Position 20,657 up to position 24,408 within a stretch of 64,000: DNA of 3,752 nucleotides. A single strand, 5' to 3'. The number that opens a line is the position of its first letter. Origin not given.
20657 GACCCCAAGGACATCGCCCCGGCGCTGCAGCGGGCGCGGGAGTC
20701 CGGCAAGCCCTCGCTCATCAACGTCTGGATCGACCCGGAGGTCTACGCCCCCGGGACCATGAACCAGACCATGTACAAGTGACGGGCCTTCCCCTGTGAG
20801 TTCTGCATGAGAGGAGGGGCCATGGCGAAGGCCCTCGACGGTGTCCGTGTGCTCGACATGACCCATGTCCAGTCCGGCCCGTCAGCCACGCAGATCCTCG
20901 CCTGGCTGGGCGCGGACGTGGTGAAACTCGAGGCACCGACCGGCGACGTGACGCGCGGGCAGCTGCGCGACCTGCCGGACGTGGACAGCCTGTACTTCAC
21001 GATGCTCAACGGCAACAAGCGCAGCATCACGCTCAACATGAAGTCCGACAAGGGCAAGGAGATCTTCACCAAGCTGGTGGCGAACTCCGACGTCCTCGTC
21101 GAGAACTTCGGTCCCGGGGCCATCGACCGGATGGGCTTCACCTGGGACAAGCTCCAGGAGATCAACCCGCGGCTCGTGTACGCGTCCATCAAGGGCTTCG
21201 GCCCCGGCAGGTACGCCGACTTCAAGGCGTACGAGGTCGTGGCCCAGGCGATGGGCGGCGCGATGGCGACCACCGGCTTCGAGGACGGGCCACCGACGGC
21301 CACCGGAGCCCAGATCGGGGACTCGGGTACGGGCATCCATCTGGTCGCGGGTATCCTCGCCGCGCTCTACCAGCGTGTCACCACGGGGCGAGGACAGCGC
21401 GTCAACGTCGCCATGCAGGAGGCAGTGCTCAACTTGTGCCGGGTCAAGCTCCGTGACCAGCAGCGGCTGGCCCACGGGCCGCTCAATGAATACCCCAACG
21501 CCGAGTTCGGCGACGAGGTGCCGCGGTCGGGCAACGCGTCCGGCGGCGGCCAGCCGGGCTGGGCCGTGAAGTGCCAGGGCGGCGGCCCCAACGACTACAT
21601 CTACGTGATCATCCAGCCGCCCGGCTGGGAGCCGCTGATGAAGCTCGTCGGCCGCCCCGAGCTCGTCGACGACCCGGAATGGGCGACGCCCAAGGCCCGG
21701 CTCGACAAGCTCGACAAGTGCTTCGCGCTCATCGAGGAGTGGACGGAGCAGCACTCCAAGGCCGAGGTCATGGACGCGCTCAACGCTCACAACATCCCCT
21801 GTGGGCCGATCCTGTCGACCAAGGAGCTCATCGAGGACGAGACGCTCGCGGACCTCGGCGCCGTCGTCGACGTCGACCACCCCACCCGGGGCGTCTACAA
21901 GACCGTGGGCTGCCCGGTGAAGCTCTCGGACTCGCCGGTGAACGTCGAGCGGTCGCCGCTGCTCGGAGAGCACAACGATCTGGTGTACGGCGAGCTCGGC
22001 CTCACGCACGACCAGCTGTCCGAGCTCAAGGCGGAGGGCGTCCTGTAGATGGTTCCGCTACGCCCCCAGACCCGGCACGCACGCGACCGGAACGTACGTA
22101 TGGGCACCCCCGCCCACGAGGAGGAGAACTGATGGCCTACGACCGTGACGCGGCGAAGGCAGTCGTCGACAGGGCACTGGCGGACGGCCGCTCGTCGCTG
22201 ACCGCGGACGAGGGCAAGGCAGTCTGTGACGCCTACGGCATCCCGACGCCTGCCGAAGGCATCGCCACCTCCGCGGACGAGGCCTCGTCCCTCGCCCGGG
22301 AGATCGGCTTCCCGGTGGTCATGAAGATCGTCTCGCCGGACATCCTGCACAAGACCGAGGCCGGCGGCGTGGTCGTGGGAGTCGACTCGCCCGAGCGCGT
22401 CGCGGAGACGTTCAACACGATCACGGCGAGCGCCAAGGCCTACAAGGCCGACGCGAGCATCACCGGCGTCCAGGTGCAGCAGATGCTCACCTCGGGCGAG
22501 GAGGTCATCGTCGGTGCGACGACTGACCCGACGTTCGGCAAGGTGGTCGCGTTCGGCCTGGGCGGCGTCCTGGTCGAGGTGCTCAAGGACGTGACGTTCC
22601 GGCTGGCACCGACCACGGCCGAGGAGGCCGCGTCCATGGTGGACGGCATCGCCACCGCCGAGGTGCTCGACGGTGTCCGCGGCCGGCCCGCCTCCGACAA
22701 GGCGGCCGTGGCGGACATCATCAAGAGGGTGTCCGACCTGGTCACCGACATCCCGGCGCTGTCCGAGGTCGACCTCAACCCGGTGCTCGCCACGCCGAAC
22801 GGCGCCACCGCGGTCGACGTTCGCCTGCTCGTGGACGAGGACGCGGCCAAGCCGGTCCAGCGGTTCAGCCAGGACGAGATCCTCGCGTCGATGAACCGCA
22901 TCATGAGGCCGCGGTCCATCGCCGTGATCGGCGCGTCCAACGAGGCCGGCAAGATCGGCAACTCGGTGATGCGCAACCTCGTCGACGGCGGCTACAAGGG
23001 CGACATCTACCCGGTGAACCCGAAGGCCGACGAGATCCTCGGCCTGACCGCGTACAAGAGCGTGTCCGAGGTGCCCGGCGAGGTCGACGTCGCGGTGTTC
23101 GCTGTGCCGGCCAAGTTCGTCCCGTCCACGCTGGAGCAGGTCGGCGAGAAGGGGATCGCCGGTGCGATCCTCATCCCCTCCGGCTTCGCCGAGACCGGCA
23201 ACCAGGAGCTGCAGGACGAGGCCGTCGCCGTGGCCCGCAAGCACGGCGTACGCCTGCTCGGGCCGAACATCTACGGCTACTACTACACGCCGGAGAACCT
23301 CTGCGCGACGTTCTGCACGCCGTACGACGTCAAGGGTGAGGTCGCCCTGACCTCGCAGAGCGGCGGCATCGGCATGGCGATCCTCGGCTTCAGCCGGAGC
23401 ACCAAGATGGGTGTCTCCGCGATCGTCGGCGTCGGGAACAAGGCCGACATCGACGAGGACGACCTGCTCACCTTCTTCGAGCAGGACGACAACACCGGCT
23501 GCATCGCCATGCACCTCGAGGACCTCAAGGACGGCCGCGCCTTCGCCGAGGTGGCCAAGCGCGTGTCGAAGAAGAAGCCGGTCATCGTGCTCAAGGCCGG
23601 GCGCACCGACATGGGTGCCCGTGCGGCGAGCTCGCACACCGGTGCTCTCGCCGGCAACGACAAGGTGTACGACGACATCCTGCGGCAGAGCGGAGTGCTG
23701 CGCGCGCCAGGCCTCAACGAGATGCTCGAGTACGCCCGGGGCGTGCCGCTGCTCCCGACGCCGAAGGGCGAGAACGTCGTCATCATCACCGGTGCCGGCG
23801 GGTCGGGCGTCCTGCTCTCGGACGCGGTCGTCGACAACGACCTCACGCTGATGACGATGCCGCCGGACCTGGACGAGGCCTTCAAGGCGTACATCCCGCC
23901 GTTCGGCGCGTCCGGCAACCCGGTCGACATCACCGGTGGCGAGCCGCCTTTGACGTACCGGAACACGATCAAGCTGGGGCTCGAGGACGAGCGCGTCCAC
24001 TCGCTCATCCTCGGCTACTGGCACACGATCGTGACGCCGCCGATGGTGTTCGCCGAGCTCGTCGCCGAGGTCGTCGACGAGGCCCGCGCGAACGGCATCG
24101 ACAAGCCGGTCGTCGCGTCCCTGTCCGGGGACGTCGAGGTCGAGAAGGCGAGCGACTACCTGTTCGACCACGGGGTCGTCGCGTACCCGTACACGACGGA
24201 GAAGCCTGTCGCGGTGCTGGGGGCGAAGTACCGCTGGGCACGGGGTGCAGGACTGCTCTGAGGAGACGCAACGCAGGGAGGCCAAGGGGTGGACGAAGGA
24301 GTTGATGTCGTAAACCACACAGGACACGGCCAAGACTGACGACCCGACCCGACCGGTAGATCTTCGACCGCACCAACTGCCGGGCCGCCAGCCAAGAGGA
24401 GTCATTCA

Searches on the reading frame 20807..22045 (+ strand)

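Call 22: search_protein_families(library=pfam, proteins=[window:20807-22045:+], max_evalue=0.00001)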
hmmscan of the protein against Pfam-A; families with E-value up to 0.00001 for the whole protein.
window:20807-22045:+ (413 aa): 1 family
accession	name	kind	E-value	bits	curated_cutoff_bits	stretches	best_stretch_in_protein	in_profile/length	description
PF02515.22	CoA_transf_3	-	9.2e-106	354.5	23.3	1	10-390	1-366/366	CoA-transferase family III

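Call 46: search_protein_families(library=ncbifam, proteins=[window:20807-22045:+], max_evalue=0.00001)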
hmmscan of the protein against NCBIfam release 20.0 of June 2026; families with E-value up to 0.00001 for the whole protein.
window:20807-22045:+ (413 aa): 7 families
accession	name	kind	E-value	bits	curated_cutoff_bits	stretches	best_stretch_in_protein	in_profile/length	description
NF003809.0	PRK05398.1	subfamily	1.8e-204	679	442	1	6-412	1-415/416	formyl-CoA transferase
TIGR03253.1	oxalate_frc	equivalog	8.6e-200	663.8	504.2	1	8-413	2-416/416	formyl-CoA transferase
NF041294.1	Scnl_mescCoAtase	equivalog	3.1e-71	240.5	700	1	8-392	2-378/381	succinyl-CoA:mesaconate CoA-transferase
NF052585.1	SucGlutTfsCaiB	equivalog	5.8e-65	219.4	750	1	8-398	6-389/394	succinate--glutarate CoA-transferase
NF008511.0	PRK11430.1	equivalog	1e-59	202.6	522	1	9-211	9-212/381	CoA:oxalate CoA-transferase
NF002914.1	PRK03525.1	equivalog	1.2e-36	126.5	413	1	9-412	9-396/400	L-carnitine CoA-transferase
TIGR04253.1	mesacon_CoA_iso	equivalog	9.9e-18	64.3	725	1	10-209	3-200/403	2-methylfumaryl-CoA isomerase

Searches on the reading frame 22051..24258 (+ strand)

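Call 22: search_protein_families(library=pfam, proteins=[window:22051-24258:+], max_evalue=0.00001)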
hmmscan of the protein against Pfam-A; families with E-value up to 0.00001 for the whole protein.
window:22051-24258:+ (736 aa): 5 families
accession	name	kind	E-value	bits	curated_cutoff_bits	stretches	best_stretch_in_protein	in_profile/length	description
PF19045.5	Ligase_CoA_2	-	6.7e-94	312.8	23.7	1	576-736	1-161/162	Ligase-CoA domain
PF13549.11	ATP-grasp_5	-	7.1e-81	271.2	27.6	1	42-260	2-220/221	ATP-grasp domain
PF13607.11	Succ_CoA_lig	-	4.4e-50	169.4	27.4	1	428-563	1-136/138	Succinyl-CoA ligase like flavodoxin domain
PF13380.12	CoA_binding_2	-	1e-27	97.3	22.8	1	288-408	1-111/116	CoA binding domain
PF02629.25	CoA_binding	-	1.7e-16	61.2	22.3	1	287-377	3-96/97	CoA binding domain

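Call 46: search_protein_families(library=ncbifam, proteins=[window:22051-24258:+], max_evalue=0.00001)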
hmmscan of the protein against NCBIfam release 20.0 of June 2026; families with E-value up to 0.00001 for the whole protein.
window:22051-24258:+ (736 aa): 8 families
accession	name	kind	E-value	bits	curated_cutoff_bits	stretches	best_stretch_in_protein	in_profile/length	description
NF045493.1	HydDutCoALig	equivalog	3.6e-170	567.9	1300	2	283-729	5-449/698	4-hydroxybutyrate--CoA ligase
NF045494.1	AcCoALig_Archglob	equivalog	1.5e-151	506.1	1200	1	50-724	3-657/665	acetate--CoA ligase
TIGR02717.1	AcCoA-syn-alpha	equivalog_domain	2.6e-142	474.6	567.15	1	282-729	2-446/447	acetate--CoA ligase alpha subunit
NF045492.1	HydPropCoALig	equivalog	1.8e-137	459.6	1300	1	35-731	4-698/700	3-hydroxypropionate--CoA ligase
NF004230.0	PRK05678.1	equivalog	1.1e-13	51.1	336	1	326-536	45-254/291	succinate--CoA ligase subunit alpha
TIGR01019.1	sucCoAalpha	subfamily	1.6e-12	47.5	353.2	1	327-537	44-253/286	succinate--CoA ligase subunit alpha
NF001913.0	PRK00696.1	equivalog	5.7e-12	45.3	370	1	55-266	8-223/388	ADP-forming succinate--CoA ligase subunit beta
TIGR01016.1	sucCoAbeta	subfamily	1.3e-08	34.2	375.55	1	54-266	7-223/386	succinate-CoA ligase subunit beta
